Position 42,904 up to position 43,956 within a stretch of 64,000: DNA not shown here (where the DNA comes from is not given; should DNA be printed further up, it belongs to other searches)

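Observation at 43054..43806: Periplasmic alpha-class carbonic anhydrase inserted between dapF and dusC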

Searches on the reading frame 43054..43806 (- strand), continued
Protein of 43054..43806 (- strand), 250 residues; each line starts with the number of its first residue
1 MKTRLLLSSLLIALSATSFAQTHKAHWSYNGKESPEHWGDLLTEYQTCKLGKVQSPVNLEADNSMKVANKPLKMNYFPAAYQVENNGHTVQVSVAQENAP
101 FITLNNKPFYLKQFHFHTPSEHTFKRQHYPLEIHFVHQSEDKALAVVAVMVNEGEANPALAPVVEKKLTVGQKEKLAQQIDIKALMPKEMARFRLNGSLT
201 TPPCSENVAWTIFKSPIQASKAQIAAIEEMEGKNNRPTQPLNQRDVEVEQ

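Call 8: list_cluster_members(proteins=[window:43054-43806:-, P0004, P0005, P0006, P0009, P0011, P0014])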
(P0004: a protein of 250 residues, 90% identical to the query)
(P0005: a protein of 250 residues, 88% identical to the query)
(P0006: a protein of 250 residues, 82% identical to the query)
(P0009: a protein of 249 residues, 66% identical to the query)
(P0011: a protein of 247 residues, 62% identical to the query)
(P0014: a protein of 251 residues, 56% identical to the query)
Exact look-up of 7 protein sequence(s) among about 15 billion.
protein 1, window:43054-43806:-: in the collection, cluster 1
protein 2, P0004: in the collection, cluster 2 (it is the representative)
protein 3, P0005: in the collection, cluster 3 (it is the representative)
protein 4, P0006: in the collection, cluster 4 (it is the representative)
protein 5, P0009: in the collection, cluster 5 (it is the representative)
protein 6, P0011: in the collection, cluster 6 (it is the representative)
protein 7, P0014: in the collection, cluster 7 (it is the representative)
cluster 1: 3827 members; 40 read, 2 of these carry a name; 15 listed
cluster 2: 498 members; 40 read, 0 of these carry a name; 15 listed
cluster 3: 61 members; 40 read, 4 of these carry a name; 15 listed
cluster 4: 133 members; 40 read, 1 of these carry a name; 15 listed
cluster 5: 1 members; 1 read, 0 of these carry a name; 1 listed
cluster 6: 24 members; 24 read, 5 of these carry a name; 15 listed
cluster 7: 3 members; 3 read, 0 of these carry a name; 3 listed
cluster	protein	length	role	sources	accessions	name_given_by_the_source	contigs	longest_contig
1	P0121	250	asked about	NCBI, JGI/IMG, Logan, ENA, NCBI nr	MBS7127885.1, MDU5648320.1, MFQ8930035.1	MAG: carbonic anhydrase family protein [Haemophilus parainfluenzae] | carbonic anhydrase family protein [Haemophilus parainfluenzae]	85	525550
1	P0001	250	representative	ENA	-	-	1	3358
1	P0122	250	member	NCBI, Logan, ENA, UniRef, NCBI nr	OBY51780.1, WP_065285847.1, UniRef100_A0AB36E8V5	carbonic anhydrase [Haemophilus parainfluenzae] | carbonic anhydrase n=1 Tax=Haemophilus parainfluenzae TaxID=729 RepID=A0AB36E8V5_HAEPA | carbonic anhydrase family protein [Haemophilus parainfluenzae]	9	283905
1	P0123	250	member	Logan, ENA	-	-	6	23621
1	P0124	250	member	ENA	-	-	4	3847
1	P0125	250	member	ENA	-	-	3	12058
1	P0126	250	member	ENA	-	-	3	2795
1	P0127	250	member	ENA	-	-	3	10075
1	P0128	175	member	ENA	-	-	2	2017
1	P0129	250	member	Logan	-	-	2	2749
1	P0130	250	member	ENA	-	-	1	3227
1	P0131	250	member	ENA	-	-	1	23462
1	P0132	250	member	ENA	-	-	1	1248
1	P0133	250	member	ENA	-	-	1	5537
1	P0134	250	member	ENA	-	-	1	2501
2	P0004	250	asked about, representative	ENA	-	-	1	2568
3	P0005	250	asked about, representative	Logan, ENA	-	-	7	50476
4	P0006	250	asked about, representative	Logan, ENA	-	-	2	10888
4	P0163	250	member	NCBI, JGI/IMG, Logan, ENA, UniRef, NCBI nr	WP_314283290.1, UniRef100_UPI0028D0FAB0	carbonic anhydrase family protein [Haemophilus sputorum] | raw score 10.69 | carbonic anhydrase n=1 Tax=Haemophilus sputorum TaxID=1078480 RepID=UPI0028D0FAB0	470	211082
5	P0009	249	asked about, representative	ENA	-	-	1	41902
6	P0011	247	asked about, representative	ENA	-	-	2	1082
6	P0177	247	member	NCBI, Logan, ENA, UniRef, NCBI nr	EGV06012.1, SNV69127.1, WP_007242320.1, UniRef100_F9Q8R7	carbonate dehydratase [Haemophilus pittmaniae HK 85] | Carbonic anhydrase n=1 Tax=Haemophilus pittmaniae HK 85 TaxID=1035188 RepID=F9Q8R7_9PAST | carbonic anhydrase family protein [Haemophilus pittmaniae]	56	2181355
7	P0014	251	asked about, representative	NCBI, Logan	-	-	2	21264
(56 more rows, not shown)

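Call 14: find_encoding_contigs(protein=P0163, flank=5000, max_places=3)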
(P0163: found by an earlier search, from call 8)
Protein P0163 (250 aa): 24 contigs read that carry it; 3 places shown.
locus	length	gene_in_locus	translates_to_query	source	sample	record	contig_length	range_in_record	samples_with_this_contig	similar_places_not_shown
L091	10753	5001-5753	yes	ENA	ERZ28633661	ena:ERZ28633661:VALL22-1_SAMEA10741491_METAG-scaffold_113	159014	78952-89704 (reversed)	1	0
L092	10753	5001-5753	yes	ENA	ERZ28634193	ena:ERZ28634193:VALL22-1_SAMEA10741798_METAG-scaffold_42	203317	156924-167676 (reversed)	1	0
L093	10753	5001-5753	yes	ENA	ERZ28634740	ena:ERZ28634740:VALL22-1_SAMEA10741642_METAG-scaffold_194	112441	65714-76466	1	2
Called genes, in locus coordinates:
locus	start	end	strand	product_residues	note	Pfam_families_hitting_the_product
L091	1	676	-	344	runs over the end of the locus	PF04055:Radical_SAM, PF06968:BATS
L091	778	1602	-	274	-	PF14805:THDPS_N_2, PF25084:LbH_EIF2B (weak), PF00132:Hexapep, PF14602:Hexapep_2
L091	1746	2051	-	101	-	PF00403:HMA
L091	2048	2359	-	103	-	PF02411:MerT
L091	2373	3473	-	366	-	PF01841:Transglut_core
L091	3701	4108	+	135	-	-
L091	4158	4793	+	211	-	-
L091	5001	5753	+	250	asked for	PF00194:Carb_anhydrase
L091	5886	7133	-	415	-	PF04403:PqiA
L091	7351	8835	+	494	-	PF07991:KARI_N, PF01450:KARI_C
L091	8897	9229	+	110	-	PF00893:Multi_Drug_Res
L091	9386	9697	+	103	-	PF00829:Ribosomal_L21p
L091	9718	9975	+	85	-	PF01016:Ribosomal_L27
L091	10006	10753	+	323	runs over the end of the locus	PF00892:EamA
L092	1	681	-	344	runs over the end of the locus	PF04055:Radical_SAM, PF06968:BATS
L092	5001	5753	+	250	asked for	PF00194:Carb_anhydrase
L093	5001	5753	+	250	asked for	PF00194:Carb_anhydrase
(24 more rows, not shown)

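Call 15: find_encoding_contigs(protein=P0177, flank=5000, max_places=3)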
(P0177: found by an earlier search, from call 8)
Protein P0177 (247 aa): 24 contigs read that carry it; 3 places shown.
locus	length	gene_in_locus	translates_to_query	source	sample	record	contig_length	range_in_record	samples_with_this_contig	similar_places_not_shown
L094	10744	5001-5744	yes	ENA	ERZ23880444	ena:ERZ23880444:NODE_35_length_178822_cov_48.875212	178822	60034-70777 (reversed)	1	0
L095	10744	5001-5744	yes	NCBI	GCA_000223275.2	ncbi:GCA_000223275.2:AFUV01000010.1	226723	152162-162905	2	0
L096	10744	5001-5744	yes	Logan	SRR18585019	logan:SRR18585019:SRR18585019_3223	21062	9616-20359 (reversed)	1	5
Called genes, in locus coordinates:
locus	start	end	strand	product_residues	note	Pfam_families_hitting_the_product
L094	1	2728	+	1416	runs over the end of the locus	PF04997:RNA_pol_Rpb1_1, PF00623:RNA_pol_Rpb1_2, PF04983:RNA_pol_Rpb1_3, PF05000:RNA_pol_Rpb1_4, PF04998:RNA_pol_Rpb1_5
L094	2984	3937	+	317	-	PF00923:TAL_FSA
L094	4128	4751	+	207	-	PF07274:DUF1440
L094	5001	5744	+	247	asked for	PF00194:Carb_anhydrase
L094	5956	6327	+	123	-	PF00238:Ribosomal_L14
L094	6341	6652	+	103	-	PF00467:KOW, PF17136:ribosomal_L24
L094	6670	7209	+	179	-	PF00281:Ribosomal_L5, PF00673:Ribosomal_L5_C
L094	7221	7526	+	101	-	PF00253:Ribosomal_S14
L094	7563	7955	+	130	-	PF00410:Ribosomal_S8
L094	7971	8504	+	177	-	PF00347:Ribosomal_L6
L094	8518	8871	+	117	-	PF00861:Ribosomal_L18p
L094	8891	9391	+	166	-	PF00333:Ribosomal_S5, PF03719:Ribosomal_S5_C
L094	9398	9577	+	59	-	PF00327:Ribosomal_L30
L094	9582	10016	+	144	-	PF00828:Ribosomal_L27A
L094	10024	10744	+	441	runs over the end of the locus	PF00344:SecY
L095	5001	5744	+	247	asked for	PF00194:Carb_anhydrase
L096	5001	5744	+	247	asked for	PF00194:Carb_anhydrase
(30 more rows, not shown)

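Call 16: find_encoding_contigs(protein=P0009, flank=5000, max_places=2)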
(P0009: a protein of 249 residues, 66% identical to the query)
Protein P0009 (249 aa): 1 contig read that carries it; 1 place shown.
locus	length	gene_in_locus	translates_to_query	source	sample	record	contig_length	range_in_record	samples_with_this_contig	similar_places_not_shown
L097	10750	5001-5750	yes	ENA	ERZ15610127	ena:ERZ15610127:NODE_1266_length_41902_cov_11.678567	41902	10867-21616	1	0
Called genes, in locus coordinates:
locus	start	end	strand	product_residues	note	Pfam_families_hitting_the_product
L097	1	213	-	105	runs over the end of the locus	PF01906:YbjQ_1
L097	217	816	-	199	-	PF01725:Ham1p_like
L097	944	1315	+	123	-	PF03713:DUF305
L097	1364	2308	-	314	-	PF02401:LYTB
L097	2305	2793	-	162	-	PF01252:Peptidase_A8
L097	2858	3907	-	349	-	PF01594:AI-2E_transport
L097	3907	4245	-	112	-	PF00543:P-II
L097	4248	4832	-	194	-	PF00994:MoCF_biosynth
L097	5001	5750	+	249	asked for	PF00194:Carb_anhydrase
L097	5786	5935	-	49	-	-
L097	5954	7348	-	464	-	PF00497:SBP_bac_3, PF01464:SLT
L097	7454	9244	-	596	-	PF00270:DEAD, PF04851:ResIII (weak), PF00271:Helicase_C, PF25399:DeaD_dimer, PF03880:DbpA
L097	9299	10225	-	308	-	PF13371:TPR_9 (faint), PF13414:TPR_11 (faint), PF00515:TPR_1 (faint), PF07719:TPR_2 (faint)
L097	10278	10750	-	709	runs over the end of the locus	PF01138:RNase_PH, PF03725:RNase_PH_C, PF03726:PNPase, PF01138:RNase_PH, PF00013:KH_1, PF00575:S1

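Call 21: search_solved_structures(query=window:43054-43806:-, show_alignments=5, max_evalue=1e-54)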
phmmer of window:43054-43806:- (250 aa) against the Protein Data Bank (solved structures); distinct sequences matched with E-value up to 1e-54: 6.
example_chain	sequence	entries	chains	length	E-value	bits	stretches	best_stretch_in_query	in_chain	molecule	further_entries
4c3t_A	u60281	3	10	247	3.3e-62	214.1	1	4-246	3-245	CARBONATE DEHYDRATASE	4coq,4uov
6im0_A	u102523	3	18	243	6.1e-61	209.9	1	7-246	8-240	Carbonic anhydrase (Carbonate dehydratase)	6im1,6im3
6eki_A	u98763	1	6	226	1.5e-59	205.3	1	25-246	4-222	Carbonic anhydrase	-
8dpc_A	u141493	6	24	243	2.5e-55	191.5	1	23-246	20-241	Carbonic anhydrase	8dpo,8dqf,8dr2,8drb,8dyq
1kop_A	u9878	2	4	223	6.3e-55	190.2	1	25-246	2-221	CARBONIC ANHYDRASE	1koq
8w7x_A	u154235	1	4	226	7.3e-55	190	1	26-245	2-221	SPS_Carbon Anhydrase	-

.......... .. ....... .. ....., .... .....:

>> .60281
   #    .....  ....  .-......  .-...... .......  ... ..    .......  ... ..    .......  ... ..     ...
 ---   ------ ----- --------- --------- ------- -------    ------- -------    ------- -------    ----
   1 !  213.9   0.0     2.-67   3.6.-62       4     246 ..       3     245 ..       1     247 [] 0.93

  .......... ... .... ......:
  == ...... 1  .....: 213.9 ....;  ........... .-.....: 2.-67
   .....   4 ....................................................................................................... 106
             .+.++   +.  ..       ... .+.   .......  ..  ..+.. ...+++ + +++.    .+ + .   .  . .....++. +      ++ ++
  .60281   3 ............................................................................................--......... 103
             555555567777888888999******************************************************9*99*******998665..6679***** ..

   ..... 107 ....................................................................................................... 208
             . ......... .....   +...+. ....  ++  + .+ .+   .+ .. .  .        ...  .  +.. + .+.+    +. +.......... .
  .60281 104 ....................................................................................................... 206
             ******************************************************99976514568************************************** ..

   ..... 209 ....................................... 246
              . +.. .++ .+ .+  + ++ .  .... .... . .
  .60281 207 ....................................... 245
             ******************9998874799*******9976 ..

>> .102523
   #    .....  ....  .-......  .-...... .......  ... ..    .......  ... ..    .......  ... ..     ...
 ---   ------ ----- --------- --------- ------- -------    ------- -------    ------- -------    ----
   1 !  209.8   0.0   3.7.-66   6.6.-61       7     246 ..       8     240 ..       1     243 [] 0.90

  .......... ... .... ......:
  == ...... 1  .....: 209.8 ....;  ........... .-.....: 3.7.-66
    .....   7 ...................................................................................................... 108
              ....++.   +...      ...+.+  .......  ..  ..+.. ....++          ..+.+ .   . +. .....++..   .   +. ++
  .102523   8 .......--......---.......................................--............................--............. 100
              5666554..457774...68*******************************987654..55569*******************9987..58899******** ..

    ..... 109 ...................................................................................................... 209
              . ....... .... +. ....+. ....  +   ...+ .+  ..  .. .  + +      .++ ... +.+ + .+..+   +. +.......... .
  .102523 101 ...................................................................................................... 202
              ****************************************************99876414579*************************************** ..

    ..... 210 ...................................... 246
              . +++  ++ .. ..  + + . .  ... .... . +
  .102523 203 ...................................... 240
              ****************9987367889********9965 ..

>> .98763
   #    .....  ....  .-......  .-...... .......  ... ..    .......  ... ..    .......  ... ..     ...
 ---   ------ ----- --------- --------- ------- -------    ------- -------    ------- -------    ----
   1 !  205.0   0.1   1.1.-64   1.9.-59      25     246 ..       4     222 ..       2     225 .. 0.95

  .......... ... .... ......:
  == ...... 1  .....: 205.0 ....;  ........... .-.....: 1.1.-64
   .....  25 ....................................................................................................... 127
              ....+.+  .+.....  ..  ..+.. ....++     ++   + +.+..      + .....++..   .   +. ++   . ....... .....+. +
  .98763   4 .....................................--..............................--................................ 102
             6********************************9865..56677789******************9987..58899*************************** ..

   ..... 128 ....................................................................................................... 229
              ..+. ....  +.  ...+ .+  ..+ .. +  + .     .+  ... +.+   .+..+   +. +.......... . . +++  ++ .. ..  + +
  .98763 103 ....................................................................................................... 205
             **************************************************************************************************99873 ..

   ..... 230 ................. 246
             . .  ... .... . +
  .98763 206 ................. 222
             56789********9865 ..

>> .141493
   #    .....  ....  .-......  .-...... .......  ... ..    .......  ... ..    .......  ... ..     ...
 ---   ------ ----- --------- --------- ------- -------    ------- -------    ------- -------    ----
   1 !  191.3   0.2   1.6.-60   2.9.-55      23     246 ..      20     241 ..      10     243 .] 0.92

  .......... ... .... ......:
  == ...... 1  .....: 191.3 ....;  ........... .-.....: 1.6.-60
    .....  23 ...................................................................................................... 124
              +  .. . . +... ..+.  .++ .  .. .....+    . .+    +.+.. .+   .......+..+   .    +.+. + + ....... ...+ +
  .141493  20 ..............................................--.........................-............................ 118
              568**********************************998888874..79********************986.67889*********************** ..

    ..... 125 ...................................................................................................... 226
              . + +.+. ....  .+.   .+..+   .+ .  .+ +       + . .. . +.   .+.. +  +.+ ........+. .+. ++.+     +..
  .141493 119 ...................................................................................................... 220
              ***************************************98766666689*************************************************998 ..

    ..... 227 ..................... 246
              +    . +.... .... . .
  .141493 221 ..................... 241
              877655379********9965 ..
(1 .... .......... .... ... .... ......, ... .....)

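Call 29: find_encoding_contigs(protein=P0039, flank=3000, max_places=1)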
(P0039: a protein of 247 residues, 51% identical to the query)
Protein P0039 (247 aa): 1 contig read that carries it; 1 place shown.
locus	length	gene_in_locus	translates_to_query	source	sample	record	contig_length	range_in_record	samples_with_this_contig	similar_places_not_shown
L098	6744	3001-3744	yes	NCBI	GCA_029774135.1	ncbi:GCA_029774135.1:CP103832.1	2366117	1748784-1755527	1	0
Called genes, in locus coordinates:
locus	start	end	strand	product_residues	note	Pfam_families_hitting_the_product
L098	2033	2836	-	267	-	PF01177:Asp_Glu_race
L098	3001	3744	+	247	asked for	PF00194:Carb_anhydrase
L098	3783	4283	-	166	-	PF04345:Chor_lyase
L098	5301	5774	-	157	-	PF13404:HTH_AsnC-type, PF13412:HTH_24, PF01037:AsnC_trans_reg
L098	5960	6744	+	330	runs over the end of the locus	PF03590:AsnA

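Call 30: find_encoding_contigs(protein=P0024, flank=3000, max_places=1)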
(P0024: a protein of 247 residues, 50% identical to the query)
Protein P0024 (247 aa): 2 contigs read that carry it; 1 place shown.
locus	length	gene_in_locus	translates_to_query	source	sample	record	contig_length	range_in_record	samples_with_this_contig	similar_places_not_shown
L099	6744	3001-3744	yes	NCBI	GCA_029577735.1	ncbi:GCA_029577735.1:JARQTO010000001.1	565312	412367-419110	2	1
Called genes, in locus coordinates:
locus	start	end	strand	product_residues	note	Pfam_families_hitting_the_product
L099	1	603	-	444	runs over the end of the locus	PF02878:PGM_PMM_I, PF02879:PGM_PMM_II, PF02880:PGM_PMM_III, PF00408:PGM_PMM_IV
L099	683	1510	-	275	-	PF00809:Pterin_bind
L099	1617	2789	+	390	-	PF12832:MFS_1_like, PF07690:MFS_1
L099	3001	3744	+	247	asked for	PF00194:Carb_anhydrase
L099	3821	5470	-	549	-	PF00342:PGI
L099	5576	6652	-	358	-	PF01168:Ala_racemase_N, PF00842:Ala_racemase_C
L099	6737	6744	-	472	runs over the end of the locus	PF00772:DnaB, PF03796:DnaB_C, PF13481:AAA_25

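Call 31: find_encoding_contigs(protein=P0027, flank=3000, max_places=1)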
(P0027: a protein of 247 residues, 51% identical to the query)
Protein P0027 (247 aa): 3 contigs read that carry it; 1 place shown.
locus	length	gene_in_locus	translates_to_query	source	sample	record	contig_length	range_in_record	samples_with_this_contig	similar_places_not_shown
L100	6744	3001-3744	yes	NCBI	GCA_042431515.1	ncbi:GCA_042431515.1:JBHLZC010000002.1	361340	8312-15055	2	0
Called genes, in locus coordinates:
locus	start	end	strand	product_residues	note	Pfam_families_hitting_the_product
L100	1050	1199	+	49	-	-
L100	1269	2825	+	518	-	PF13742:tRNA_anti_2, PF02601:Exonuc_VII_L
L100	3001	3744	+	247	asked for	PF00194:Carb_anhydrase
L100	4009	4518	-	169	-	-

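Call 32: find_encoding_contigs(protein=P0061, flank=3000, max_places=1)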
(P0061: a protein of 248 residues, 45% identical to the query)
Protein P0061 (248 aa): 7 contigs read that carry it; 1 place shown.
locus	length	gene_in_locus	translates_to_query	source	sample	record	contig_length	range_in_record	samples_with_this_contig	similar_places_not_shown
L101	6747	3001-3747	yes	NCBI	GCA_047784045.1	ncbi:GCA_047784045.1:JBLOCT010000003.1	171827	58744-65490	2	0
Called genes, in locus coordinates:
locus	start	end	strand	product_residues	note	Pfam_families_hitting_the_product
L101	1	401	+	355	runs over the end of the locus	PF00154:RecA_N, PF08423:Rad51, PF06745:ATPase, PF27531:MT3502_N (weak), PF21096:RecA_C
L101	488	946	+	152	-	PF21982:RecX_HTH1, PF02631:RecX_HTH2, PF21981:RecX_HTH3 (weak)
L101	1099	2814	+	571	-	PF00587:tRNA-synt_2b, PF04073:tRNA_edit, PF03129:HGTP_anticodon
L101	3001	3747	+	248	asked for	PF00194:Carb_anhydrase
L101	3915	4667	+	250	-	PF02390:Methyltransf_4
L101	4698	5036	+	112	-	PF04320:YggL_50S_bp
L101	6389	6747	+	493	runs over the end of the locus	PF07991:KARI_N, PF01450:KARI_C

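Call 33: find_encoding_contigs(protein=P0029, flank=3000, max_places=1)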
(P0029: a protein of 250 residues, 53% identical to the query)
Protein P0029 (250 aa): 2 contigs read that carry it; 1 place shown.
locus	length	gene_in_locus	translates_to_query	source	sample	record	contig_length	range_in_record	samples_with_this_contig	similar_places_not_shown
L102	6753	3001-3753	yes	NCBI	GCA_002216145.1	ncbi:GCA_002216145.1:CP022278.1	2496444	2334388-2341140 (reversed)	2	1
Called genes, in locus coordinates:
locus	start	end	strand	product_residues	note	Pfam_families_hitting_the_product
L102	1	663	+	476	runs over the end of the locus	PF02934:GatB_N, PF02637:GatB_Yqey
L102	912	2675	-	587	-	PF03460:NIR_SIR_ferr, PF01077:NIR_SIR, PF03460:NIR_SIR_ferr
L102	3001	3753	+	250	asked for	PF00194:Carb_anhydrase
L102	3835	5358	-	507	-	PF05681:Fumerase, PF05683:Fumerase_C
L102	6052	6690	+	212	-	PF00111:Fer2 (weak), PF13510:Fer2_4, PF13534:Fer4_17 (faint), PF13237:Fer4_10 (faint), PF13187:Fer4_9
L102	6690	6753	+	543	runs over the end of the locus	PF00890:FAD_binding_2, PF01134:GIDA (faint), PF01266:DAO (faint), PF03486:HI0933_like (faint), PF07992:Pyr_redox_2 (weak)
